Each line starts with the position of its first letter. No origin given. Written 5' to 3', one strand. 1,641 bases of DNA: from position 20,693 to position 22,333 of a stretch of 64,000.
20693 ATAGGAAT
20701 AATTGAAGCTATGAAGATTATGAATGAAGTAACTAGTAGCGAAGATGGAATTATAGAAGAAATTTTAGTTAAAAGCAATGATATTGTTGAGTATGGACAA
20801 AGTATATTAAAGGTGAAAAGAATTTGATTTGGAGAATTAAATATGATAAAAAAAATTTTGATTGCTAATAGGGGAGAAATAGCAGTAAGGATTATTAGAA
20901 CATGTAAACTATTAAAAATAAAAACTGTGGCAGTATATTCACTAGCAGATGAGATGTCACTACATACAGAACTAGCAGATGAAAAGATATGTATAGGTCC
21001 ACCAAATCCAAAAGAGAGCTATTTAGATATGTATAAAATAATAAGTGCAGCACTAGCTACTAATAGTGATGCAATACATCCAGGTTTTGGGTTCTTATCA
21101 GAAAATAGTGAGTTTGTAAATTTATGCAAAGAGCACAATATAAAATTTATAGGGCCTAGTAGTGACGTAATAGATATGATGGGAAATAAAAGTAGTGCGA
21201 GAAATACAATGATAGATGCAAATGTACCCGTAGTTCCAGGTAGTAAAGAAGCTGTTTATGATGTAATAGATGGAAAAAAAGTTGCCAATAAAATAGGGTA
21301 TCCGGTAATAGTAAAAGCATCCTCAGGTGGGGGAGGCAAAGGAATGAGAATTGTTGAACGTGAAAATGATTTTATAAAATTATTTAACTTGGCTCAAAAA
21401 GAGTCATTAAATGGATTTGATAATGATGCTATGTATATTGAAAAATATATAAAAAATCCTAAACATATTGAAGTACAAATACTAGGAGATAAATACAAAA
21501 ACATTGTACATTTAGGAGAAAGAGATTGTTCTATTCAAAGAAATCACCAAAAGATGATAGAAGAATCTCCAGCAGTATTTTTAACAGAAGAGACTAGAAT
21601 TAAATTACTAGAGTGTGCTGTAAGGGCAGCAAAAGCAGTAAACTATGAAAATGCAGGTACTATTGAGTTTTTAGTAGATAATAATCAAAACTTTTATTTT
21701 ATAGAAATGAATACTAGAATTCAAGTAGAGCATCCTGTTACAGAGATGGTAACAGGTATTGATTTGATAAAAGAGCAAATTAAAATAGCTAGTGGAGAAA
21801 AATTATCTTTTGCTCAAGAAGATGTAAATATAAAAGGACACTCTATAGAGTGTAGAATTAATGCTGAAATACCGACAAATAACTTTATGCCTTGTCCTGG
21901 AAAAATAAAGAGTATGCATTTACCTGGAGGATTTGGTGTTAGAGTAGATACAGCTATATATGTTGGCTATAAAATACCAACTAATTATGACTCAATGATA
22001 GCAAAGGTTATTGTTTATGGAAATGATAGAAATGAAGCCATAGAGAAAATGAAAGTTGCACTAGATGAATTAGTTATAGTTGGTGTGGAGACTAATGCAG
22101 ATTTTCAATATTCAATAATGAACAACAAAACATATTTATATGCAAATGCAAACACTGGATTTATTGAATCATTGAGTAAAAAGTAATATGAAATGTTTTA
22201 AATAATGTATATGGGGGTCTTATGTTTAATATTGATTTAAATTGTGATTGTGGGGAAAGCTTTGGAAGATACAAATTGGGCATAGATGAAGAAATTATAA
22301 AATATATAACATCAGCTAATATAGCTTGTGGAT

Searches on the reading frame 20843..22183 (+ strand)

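Call 49: search_protein_families(library=pfam, proteins=[window:20843-22183:+], max_evalue=0.01)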
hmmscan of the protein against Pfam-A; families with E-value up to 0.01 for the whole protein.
window:20843-22183:+ (447 aa): 7 families
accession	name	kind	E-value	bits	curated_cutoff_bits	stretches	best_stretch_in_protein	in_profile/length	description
PF02786.22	CPSase_L_D2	-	2.5e-77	259.6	19.8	1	116-322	2-209/211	Carbamoyl-phosphate synthase L chain, ATP binding domain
PF00289.28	Biotin_carb_N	-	8.7e-45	152.2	25.5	1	1-110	1-110/110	Biotin carboxylase, N-terminal domain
PF02785.25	Biotin_carb_C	-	1.1e-38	132.1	32.4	1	336-442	1-107/108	Biotin carboxylase C-terminal domain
PF07478.18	Dala_Dala_lig_C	-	4.2e-13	49.7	24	1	145-291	29-174/204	D-ala D-ala ligase C-terminus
PF08443.16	RimK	-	1.4e-06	28.5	21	1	131-313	23-185/188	RimK-like ATP-grasp domain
PF02222.28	ATP-grasp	-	1.1e-05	25.6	27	1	145-278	23-149/179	ATP-grasp domain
PF02655.19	ATP-grasp_3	-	0.0012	19.4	23.2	1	149-294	28-158/160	ATP-grasp domain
